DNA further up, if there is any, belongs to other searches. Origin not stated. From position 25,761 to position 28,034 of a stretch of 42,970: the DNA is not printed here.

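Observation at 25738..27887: Secreted pentaheme c-type cytochrome with a T9SS sorting domain, coupled to a tiny membrane protein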

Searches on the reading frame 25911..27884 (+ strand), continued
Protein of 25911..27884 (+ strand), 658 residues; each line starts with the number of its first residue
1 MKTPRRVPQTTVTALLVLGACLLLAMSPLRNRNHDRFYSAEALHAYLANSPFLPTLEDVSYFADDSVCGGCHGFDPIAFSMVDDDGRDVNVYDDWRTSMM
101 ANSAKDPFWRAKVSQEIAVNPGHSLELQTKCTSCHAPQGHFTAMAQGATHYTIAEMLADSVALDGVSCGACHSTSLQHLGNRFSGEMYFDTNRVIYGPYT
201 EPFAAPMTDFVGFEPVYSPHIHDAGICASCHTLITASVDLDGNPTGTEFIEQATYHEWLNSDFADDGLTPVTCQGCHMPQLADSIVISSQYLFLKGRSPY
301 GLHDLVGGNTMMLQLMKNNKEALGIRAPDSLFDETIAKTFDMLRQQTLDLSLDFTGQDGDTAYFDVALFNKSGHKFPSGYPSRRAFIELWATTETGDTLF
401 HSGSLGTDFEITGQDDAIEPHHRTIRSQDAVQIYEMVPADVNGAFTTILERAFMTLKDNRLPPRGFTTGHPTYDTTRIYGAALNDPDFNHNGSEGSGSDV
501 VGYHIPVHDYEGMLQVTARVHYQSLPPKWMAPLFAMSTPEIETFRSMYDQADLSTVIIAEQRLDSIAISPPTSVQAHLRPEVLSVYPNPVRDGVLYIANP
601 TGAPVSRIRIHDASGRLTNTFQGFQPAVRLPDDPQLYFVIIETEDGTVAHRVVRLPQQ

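Call 12: search_solved_structures(query=A1, max_evalue=10, show_alignments=4)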
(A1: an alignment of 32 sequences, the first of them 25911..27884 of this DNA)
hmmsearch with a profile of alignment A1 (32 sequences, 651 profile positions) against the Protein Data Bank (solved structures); distinct sequences matched with E-value up to 10: 11.
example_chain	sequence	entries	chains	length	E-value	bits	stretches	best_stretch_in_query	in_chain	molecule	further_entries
5ze8_A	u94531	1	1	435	5e-05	25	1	341-398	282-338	cytochrome c552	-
8glk_D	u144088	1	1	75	0.00072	21.2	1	579-650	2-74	Endonuclease I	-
8h97_A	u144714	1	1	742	0.0015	20.1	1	562-643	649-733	Beta-agarase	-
5ag8_A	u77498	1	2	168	0.011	17.3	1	543-650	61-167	GINGIPAIN R2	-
9wt8_A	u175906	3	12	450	0.015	16.8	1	358-398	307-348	Cytochrome c,Multiheme cytochrome c selenoprotein (MccSep)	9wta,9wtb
9wt9_A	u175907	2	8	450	0.016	16.8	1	358-398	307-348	Cytochrome c,Multiheme cytochrome c selenoprotein mutant (MccSep U325A) | Cytochrome c,Multiheme cytochrome c selenoprotein (MccSep)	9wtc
5ag9_A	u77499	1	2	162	0.048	15.1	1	546-650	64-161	Gingipain R2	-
5hfs_A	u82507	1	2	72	0.057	14.9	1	598-650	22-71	Gingipain R2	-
7pq4_A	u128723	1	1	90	0.074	14.5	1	598-650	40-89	Arginine-specific cysteine proteinase (Arg-gingipain)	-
9h19_C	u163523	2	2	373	1.1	10.6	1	213-275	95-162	Photosynthetic reaction center cytochrome c subunit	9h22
1rwj_A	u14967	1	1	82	6.8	8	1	125-172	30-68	Cytochrome c family protein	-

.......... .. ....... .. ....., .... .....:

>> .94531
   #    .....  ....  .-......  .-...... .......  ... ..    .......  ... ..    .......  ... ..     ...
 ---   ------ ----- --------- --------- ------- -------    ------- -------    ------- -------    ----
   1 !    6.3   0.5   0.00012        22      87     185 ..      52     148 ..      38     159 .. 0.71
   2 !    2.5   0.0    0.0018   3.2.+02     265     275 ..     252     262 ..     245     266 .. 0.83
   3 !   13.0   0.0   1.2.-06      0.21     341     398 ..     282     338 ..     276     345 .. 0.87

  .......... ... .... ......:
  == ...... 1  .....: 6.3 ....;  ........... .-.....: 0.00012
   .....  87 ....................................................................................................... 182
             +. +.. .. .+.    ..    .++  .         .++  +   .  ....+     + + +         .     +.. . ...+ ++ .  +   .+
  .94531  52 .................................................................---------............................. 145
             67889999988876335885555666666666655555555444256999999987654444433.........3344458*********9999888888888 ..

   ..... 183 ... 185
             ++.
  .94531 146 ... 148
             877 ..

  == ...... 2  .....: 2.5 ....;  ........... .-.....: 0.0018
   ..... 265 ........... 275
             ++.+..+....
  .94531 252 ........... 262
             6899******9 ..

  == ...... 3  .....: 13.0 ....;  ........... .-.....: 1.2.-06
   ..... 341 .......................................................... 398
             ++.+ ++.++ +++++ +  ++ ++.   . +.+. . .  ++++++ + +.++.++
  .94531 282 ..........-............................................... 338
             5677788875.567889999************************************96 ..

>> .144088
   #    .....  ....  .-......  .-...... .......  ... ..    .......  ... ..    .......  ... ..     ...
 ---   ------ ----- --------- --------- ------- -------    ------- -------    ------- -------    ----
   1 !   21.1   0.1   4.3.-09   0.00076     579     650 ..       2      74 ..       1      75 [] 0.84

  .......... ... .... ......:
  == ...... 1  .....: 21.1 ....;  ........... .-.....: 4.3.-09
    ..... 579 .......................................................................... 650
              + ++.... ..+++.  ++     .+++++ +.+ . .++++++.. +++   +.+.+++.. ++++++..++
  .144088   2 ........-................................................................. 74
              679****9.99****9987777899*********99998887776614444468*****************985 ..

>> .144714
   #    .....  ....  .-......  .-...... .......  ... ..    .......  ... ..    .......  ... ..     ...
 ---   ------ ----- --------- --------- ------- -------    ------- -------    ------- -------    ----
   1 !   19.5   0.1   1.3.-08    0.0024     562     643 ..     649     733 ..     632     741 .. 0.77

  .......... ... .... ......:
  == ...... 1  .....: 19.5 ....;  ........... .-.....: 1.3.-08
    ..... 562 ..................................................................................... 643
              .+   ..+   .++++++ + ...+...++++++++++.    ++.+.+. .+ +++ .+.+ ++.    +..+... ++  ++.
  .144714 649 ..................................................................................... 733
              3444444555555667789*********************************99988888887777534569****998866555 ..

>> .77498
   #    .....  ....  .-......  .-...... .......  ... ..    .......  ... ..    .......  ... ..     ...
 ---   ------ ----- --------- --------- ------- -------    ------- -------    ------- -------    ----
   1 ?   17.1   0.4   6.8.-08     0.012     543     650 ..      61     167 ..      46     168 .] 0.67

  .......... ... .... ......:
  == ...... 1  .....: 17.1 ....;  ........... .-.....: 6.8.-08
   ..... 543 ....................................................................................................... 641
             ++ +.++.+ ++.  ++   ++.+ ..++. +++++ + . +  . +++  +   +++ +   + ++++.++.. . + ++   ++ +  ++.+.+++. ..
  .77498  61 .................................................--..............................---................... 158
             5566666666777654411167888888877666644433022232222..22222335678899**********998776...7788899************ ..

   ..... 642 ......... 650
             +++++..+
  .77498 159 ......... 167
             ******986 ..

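Call 23: predict_structure(alignment_id=A1)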
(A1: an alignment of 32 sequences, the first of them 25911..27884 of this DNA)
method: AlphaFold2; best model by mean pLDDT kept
length: 658 residues; sequences in the alignment: 32
mean_pLDDT: 64.2   pTM: 0.59
mean pLDDT of the five models: 64.2, 62.6, 62.1, 58.4, 54.5
residues with pLDDT >= 90: 111; 70-90: 198; 50-70: 106; < 50: 243
segments of 3 or more residues with pLDDT < 50: 1-3, 27-34, 52-93, 167-235, 247-307, 373-380, 453-490, 492-495, 572-578
pLDDT, mean of each block of 10 residues (from residue 1): 59 87 61 49 56 41 45 38 41 59 80 85 78 69 67 77 54 39 31 30 31 29 38 49 51 38 42 39 30 33 45 87 83 77 73 88 87 46 81 91 91 70 83 66 62 43 31 36 45 58 87 92 85 90 93 88 84 45 83 91 90 88 94 92 84 87
secondary structure, 60 per line:
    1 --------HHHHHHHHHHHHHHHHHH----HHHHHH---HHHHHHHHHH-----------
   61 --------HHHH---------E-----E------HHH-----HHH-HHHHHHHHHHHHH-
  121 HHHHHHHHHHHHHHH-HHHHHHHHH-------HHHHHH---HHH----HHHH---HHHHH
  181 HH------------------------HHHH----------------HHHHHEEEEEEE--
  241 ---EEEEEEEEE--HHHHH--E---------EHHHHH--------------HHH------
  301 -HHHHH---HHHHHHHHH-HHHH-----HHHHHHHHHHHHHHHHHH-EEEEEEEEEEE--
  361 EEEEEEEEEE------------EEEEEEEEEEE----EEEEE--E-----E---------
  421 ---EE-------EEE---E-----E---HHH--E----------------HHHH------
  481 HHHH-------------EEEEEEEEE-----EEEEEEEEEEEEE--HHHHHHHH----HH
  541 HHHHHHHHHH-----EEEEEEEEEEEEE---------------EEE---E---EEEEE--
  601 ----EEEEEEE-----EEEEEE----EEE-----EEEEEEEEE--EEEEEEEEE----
elements in order (helices of 4 or more, strands of 3 or more residues): H9-26 H31-36 H40-49 H69-72 H107-119 H121-135 H137-145 H153-158 H169-172 H176-182 H207-210 H227-231 E232-238 E244-252 H255-259 H273-277 H302-306 H310-318 H320-323 H329-346 E348-358 E361-370 E383-393 E398-402 E433-435 H471-474 H481-484 E498-506 E512-524 H527-534 H539-550 E556-568 E584-586 E594-598 E605-611 E617-622 E627-629 E635-643 E646-654

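Call 24: find_encoding_contigs(protein=P0035, flank=6000, max_places=2)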
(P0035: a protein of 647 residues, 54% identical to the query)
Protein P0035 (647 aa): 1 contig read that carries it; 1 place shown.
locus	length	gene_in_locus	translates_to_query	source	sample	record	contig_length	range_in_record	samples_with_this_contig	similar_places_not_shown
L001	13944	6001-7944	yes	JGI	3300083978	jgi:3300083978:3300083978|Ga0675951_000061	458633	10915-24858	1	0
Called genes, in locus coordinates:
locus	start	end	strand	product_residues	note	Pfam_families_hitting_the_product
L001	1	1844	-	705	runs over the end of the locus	PF00403:HMA, PF00122:E1-E2_ATPase, PF00702:Hydrolase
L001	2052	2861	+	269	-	-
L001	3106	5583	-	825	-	PF01839:FG-GAP (faint), PF13517:FG-GAP_3, PF07593:UnbV_ASPIC, PF19081:Ig_7 (weak), PF18962:Por_Secre_tail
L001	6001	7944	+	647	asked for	PF22113:Mtrc-MtrF_II-IV_dom (faint), PF14522:Cytochrome_C7 (faint)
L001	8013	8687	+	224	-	PF09365:DUF2461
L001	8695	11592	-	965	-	PF00933:Glyco_hydro_3, PF00144:Beta-lactamase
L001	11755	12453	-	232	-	PF00535:Glycos_transf_2, PF10111:Glyco_tranf_2_2 (faint), PF13641:Glyco_tranf_2_3 (weak)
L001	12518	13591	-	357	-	PF01103:Omp85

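Call 25: find_encoding_contigs(protein=P0078, flank=6000, max_places=2)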
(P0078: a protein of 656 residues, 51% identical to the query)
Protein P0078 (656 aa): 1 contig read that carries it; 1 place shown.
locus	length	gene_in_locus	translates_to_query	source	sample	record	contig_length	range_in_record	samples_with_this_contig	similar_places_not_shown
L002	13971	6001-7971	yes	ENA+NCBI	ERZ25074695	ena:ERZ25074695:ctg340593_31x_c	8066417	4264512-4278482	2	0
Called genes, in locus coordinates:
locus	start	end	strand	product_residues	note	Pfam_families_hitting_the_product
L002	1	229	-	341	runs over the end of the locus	-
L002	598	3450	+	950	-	PF01839:FG-GAP (faint), PF13517:FG-GAP_3, PF07593:UnbV_ASPIC, PF19081:Ig_7 (faint), PF18962:Por_Secre_tail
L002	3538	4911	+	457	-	PF07995:GSDH, PF18962:Por_Secre_tail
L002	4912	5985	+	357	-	PF18962:Por_Secre_tail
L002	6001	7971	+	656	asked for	PF14522:Cytochrome_C7 (faint), PF18962:Por_Secre_tail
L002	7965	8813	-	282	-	PF19964:EAD11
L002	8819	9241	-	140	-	-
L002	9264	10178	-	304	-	-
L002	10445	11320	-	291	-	-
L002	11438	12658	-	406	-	PF01471:PG_binding_1 (weak)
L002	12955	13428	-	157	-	PF08327:AHSA1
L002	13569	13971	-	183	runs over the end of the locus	PF06983:3-dmu-9_3-mt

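Call 27: search_protein_representatives(alignment_id=A1)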
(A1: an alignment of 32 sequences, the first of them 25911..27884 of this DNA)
Query: 32 sequences, 651 profile positions. Proteins with E-value up to 0.001 (for the whole library): 7356; up to 1e-10: 2394; up to 1e-30: 947. The best 150 are listed.
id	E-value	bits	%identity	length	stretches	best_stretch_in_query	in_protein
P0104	8.8e-281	949.4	-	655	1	6-650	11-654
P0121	5.8e-273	923.5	-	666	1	6-650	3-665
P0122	1.2e-255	866.3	-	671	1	5-649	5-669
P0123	8.0e-253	857.0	-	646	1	7-649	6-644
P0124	2.9e-241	818.8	-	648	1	10-648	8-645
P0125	5.6e-241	817.9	-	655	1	12-650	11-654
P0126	4.8e-238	808.2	-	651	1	10-650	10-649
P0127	6.4e-230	781.3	-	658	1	14-650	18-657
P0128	2.2e-227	772.9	-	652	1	55-650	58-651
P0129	1.8e-226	770.0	-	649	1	7-646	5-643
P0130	3.2e-215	732.8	-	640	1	28-649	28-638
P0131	6.5e-215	731.7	-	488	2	322-650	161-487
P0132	1.0e-214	731.1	-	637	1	11-650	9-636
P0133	2.0e-211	720.3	-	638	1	9-650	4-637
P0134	3.8e-211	719.3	-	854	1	9-569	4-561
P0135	2.8e-209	713.1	-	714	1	15-560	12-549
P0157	7.3e-164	563.1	-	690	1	48-568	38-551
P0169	5.1e-150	517.3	-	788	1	47-559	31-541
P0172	5.2e-145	500.8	-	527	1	46-558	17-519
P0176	4.6e-141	487.7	-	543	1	48-558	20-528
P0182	5.4e-131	454.5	-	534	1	50-561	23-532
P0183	7.9e-130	450.6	-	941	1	51-558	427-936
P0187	2.4e-122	425.9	-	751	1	58-568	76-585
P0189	2.4e-121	422.6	-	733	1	58-598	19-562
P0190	3.6e-121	422.0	-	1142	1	50-558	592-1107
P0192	4.8e-120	418.3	-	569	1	36-560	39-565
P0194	3.3e-119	415.5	-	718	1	53-551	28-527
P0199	2.8e-118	412.5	-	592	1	56-560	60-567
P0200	1.5e-117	410.0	-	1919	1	55-560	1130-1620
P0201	7.0e-117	407.8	-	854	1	55-556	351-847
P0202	1.0e-116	407.3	-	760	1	57-556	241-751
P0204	2.7e-116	405.9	-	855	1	58-560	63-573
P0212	8.1e-115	401.0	-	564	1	54-557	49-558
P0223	3.7e-112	392.2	-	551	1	52-560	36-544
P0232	3.0e-109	382.6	-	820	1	56-561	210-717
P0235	8.7e-109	381.1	-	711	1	49-543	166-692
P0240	2.2e-108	379.7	-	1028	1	46-548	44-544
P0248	1.8e-106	373.5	-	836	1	44-559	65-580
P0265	3.0e-103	362.8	-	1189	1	55-560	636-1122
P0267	4.2e-103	362.3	-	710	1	53-531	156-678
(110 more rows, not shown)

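Call 28: list_cluster_members(proteins=[P0172, P0176, P0182, P0192, P0199, P0212, P0223, P0183, P0190, P0200])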
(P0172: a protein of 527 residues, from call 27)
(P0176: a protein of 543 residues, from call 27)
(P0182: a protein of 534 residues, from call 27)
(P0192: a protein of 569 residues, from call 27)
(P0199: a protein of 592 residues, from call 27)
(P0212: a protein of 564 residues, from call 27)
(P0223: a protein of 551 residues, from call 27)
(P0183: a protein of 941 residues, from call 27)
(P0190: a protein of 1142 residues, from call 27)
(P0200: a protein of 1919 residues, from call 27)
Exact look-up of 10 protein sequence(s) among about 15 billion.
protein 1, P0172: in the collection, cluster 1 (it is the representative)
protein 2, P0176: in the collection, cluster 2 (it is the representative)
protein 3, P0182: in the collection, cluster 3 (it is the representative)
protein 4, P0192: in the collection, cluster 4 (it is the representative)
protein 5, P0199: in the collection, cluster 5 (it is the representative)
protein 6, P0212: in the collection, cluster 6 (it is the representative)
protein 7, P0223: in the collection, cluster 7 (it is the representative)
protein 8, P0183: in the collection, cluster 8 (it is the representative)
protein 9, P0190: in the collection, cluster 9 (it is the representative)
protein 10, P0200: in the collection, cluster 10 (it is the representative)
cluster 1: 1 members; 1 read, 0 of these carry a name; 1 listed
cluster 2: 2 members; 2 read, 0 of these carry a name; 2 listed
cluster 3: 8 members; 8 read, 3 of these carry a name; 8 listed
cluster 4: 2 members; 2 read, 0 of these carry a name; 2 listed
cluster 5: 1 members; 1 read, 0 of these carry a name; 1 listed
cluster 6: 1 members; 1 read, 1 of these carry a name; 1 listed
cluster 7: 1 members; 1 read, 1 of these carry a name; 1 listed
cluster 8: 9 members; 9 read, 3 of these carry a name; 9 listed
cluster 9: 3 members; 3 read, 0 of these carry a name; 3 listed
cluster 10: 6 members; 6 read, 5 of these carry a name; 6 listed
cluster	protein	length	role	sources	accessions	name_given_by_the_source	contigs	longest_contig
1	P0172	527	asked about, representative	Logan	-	-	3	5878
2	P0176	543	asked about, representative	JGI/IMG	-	-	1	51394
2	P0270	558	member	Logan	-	-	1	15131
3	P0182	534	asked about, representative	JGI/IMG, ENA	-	hypothetical protein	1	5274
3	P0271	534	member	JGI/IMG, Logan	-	hypothetical protein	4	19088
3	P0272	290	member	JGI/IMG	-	hypothetical protein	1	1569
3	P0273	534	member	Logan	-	-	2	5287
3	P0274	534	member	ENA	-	-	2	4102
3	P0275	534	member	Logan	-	-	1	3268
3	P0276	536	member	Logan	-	-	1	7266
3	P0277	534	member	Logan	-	-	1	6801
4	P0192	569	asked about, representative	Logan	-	-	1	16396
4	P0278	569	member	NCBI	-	-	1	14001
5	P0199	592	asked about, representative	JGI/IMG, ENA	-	-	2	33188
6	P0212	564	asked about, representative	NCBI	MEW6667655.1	MAG: hypothetical protein AB1512_20800 [Thermodesulfobacteriota bacterium]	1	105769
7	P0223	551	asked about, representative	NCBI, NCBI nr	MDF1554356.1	MAG: multiheme c-type cytochrome [Deferrisomatales bacterium] | multiheme c-type cytochrome [Deferrisomatales bacterium]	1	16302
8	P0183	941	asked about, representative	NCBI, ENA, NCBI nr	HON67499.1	MAG TPA: PQQ-dependent sugar dehydrogenase [Phycisphaerae bacterium] | PQQ-dependent sugar dehydrogenase [Phycisphaerae bacterium]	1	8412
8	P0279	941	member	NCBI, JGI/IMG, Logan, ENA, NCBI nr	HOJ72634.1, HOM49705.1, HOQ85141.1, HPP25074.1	MAG TPA: PQQ-dependent sugar dehydrogenase [Phycisphaerae bacterium] | PQQ-dependent sugar dehydrogenase [Phycisphaerae bacterium]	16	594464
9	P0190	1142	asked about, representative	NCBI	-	-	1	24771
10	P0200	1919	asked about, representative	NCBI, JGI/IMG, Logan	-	subtilisin-like proprotein convertase family protein/cytochrome c553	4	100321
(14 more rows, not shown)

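Call 29: fold_search(model_id=the predicted structure, library=pdb)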
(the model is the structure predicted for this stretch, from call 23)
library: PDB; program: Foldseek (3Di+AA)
matches with E <= 10: 1023; with E <= 0.001: 26
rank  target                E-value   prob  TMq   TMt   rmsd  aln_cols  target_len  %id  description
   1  5y1a                  3.5e-07  1.00  0.15  0.27  14.9       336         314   12  HBP35 of Porphyromonas gingivalis (released 2018-07-25)
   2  5ze8                  6.5e-07  1.00  0.28  0.45  12.3       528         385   16  Crystal structure of a penta-heme cytochrome c552 from Thermochromatium tepidum (released 2018-04-25)
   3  4kkq_A                6.6e-05  1.00  0.12  0.29  19.1       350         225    8  Crystal structure of Vibrio cholerae RbmA (crystal form 1) (released 2013-05-22)
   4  4kkq_B                6.9e-05  1.00  0.12  0.30  18.9       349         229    8  Crystal structure of Vibrio cholerae RbmA (crystal form 1) (released 2013-05-22)
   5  4be5_A                1.1e-04  0.99  0.11  0.27  19.0       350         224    8  V. cholera biofilm scaffolding protein RbmA (released 2013-12-18)
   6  4kkp_B                1.5e-04  0.99  0.12  0.27  18.6       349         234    8  Crystal structure of Vibrio cholerae RbmA (crystal form 2) (released 2013-05-22)
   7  7ptp_A                1.9e-04  0.98  0.11  0.10  14.5       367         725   11  In-situ structure of pentameric S-layer protein (released 2021-12-15)
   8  4kkp_A                2.2e-04  0.99  0.12  0.28  19.5       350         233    8  Crystal structure of Vibrio cholerae RbmA (crystal form 2) (released 2013-05-22)
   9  6kzb_C                2.2e-04  0.98  0.12  0.13  15.5       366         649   11  Transglutaminase2 complexed with calcium (released 2020-12-09)
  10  4ziq                  3.1e-04  0.80  0.11  0.06  19.0       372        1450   13  Crystal structure of trypsin activated alpha-2-macroglobulin from Escherichia coli. (released 2015-06-10)
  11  5ag8_A                3.3e-04  1.00  0.09  0.36  13.4       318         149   10  CRYSTAL STRUCTURE OF A MUTANT (665I6H) OF THE C-TERMINAL DOMAIN OF RGPB (released 2016-04-06)
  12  9lj6                  3.7e-04  0.87  0.11  0.24  15.6       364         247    8  Crystal Structure of C-terminal rigid fragment containing middle and C-terminal domains of the Basal pilin EbpB from Ent (released 2025-07-16)
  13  6kzb_B                3.9e-04  0.99  0.13  0.12  17.5       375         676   10  Transglutaminase2 complexed with calcium (released 2020-12-09)
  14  9x1i_A                3.9e-04  0.93  0.11  0.08  21.8       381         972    6  Structure of endo-beta-N-acetylglucosaminidase HS (released 2026-03-18)
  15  1kv3_A                4.1e-04  0.97  0.12  0.12  17.4       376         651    9  HUMAN TISSUE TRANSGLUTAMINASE IN GDP BOUND FORM (released 2002-03-13)
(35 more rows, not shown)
